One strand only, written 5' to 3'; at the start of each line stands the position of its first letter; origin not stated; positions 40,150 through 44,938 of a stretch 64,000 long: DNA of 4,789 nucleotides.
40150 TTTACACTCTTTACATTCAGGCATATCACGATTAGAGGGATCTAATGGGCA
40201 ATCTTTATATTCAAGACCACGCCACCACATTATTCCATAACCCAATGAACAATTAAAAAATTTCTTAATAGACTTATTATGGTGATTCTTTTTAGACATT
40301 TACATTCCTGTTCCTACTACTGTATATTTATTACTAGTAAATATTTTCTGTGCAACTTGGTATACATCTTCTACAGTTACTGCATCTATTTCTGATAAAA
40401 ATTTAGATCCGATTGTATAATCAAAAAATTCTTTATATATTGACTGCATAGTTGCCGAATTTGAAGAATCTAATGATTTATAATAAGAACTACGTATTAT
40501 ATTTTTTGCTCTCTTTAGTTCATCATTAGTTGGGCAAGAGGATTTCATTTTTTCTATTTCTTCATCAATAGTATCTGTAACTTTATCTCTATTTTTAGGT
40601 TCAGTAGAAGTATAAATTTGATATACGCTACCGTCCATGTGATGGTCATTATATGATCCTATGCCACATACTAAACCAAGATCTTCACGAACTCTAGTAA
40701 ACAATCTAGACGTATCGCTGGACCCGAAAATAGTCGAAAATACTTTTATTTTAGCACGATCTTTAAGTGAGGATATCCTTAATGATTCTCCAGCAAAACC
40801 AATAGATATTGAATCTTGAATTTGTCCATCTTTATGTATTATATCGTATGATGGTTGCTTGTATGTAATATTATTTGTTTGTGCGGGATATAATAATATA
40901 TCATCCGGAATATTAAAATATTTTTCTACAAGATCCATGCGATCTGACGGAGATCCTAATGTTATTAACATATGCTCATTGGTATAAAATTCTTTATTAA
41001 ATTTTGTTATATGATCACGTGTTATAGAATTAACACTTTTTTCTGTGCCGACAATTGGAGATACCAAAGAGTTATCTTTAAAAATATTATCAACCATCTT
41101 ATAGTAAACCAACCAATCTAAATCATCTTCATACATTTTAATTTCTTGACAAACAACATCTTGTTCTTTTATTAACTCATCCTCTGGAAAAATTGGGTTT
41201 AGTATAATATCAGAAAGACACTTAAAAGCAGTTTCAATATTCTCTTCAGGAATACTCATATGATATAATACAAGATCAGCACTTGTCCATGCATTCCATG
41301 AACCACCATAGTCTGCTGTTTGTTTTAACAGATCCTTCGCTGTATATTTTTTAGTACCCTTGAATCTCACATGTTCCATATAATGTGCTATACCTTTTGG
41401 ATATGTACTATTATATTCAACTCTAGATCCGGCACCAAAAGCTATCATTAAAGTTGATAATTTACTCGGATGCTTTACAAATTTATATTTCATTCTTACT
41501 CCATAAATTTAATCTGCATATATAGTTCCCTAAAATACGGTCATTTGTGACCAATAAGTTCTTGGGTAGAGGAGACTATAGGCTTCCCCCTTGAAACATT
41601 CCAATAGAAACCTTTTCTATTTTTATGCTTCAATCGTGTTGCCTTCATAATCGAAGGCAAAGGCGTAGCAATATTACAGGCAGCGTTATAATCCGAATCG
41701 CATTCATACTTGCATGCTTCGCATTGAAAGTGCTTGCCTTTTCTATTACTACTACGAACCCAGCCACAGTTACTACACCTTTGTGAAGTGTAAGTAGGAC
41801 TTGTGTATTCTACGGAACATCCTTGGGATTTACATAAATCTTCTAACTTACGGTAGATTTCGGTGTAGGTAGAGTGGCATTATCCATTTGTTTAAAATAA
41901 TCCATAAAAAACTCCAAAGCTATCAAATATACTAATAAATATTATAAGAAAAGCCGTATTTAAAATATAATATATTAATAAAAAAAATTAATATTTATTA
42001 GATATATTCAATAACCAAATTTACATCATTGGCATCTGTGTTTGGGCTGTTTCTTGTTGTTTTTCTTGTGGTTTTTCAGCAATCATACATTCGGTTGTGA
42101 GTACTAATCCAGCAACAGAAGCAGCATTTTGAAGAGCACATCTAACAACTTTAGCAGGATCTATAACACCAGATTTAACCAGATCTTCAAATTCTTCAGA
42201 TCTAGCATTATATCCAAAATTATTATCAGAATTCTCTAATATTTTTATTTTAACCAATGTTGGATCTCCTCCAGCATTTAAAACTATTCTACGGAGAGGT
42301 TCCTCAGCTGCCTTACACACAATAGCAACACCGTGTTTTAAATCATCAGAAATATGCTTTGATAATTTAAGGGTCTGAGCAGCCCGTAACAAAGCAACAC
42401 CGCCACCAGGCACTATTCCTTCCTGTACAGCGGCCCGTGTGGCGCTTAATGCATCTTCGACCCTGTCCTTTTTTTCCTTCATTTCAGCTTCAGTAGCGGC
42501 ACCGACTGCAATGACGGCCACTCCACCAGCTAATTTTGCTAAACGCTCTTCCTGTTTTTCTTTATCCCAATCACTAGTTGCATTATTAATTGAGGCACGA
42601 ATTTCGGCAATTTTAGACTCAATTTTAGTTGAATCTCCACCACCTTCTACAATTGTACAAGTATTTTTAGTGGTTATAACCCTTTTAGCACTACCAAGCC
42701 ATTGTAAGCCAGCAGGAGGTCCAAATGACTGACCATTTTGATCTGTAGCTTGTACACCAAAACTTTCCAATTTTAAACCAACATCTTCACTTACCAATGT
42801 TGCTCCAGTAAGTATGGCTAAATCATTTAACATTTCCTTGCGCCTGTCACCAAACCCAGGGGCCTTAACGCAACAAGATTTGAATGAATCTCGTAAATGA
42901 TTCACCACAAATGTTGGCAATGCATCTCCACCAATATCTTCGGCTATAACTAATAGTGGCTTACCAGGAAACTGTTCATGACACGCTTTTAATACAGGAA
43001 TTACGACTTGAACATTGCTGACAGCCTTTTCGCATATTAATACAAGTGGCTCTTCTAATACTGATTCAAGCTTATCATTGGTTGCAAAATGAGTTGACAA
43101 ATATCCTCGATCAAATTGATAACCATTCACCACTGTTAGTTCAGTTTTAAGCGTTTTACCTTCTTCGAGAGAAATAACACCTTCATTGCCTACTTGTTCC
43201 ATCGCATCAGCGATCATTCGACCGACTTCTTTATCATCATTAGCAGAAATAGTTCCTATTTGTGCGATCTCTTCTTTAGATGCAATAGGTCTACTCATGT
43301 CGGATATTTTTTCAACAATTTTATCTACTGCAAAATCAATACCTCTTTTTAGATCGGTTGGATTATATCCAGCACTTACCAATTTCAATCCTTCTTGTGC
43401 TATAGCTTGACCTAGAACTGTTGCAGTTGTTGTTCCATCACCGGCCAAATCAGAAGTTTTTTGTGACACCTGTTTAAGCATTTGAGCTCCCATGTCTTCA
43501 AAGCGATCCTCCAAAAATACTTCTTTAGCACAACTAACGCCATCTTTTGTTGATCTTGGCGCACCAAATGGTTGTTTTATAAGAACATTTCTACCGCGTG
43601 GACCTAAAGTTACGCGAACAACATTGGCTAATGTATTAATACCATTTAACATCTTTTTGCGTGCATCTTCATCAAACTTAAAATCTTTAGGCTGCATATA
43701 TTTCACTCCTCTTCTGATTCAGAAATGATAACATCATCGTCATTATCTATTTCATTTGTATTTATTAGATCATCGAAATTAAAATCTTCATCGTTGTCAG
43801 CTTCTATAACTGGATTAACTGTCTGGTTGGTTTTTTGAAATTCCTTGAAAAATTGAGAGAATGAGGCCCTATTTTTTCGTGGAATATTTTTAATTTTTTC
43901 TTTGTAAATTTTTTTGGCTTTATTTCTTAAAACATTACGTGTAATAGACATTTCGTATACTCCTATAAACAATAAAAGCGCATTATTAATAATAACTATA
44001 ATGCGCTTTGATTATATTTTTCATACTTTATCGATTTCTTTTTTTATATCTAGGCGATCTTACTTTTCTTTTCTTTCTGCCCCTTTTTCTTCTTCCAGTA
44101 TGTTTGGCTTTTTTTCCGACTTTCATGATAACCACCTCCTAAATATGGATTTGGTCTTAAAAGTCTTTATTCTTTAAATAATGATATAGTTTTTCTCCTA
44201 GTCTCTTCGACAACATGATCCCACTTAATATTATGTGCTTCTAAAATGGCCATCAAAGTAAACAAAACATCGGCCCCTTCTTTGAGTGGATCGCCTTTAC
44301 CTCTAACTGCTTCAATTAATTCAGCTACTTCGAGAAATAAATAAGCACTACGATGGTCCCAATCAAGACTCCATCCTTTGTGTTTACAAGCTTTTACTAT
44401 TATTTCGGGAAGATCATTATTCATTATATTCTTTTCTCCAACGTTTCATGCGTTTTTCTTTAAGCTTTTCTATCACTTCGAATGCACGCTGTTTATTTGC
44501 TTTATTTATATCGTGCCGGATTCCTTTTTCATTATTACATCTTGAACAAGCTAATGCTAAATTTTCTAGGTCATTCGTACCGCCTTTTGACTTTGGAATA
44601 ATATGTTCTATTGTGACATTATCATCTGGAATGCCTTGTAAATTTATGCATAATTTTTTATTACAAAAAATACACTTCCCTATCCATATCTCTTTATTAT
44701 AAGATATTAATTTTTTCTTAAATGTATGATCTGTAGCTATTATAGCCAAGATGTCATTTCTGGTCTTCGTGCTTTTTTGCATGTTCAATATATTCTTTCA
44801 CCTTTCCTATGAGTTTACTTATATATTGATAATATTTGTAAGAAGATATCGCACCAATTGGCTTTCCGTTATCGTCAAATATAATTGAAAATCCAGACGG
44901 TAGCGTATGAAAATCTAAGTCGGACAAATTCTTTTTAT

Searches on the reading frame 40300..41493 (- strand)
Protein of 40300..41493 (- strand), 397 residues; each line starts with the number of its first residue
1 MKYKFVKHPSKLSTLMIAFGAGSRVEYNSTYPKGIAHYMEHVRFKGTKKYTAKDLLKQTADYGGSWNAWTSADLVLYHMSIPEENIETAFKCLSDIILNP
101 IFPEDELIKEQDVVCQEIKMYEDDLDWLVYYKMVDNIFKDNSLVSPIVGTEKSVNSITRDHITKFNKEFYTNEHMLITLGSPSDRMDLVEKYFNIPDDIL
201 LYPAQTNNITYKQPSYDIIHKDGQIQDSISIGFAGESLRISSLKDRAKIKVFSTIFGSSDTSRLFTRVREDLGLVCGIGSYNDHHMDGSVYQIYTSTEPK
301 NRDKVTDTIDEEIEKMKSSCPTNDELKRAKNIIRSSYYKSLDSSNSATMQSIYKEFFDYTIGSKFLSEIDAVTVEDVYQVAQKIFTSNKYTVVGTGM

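Call 8: search_protein_families(library=phrogs, proteins=[window:40300-41493:-], max_evalue=0.00001)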
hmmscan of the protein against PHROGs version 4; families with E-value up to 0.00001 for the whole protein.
window:40300-41493:- (397 aa): 0 families

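Call 86: search_protein_families(library=pfam, proteins=[window:40300-41493:-], max_evalue=0.01)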
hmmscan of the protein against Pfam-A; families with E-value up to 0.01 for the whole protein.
window:40300-41493:- (397 aa): 2 families
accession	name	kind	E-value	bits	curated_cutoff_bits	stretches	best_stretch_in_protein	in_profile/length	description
PF05193.26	Peptidase_M16_C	-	4.3e-26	92.3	23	1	156-332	1-180/181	Peptidase M16 inactive domain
PF00675.25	Peptidase_M16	-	4.4e-25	88.8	22.3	1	8-150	8-148/149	Insulinase (Peptidase family M16)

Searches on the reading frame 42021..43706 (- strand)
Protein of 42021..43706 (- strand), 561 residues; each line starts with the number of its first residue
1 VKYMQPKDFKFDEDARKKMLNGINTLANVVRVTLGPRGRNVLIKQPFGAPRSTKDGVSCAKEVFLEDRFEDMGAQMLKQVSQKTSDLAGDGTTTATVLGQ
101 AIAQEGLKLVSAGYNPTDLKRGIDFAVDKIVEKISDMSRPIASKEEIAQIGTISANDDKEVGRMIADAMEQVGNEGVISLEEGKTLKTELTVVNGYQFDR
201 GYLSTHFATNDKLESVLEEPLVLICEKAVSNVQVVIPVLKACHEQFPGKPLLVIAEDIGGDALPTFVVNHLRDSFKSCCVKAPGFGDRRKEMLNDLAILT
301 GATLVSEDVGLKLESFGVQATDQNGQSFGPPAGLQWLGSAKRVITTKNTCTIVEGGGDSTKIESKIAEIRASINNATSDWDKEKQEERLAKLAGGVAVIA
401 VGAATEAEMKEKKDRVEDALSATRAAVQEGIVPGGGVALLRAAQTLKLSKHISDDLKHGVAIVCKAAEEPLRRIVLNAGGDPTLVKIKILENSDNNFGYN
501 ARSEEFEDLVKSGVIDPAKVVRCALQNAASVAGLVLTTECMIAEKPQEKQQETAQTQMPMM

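Call 8: search_protein_families(library=phrogs, proteins=[window:42021-43706:-], max_evalue=0.00001)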
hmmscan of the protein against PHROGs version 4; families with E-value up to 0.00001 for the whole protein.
window:42021-43706:- (561 aa): 1 family
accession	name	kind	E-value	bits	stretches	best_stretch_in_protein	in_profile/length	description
phrog_5725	-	other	4.5e-162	541.4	1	5-549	3-538/540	chaperonin groEL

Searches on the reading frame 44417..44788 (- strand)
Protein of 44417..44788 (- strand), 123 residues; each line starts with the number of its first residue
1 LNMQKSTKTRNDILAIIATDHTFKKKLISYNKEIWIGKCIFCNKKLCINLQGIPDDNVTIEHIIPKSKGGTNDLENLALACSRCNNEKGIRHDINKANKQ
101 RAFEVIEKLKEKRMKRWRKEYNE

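Call 86: search_protein_families(library=pfam, proteins=[window:44417-44788:-], max_evalue=0.01)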
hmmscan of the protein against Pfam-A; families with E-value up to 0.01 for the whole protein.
window:44417-44788:- (123 aa): 3 families
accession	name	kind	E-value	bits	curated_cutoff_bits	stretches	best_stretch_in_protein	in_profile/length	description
PF14279.12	HNH_5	-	3.9e-14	52.8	27.5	1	39-93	1-48/56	HNH endonuclease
PF01844.29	HNH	-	4.4e-13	49.6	21.4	1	39-89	1-45/47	HNH endonuclease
PF13395.12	HNH_4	-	6e-08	33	22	1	39-89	1-49/54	HNH endonuclease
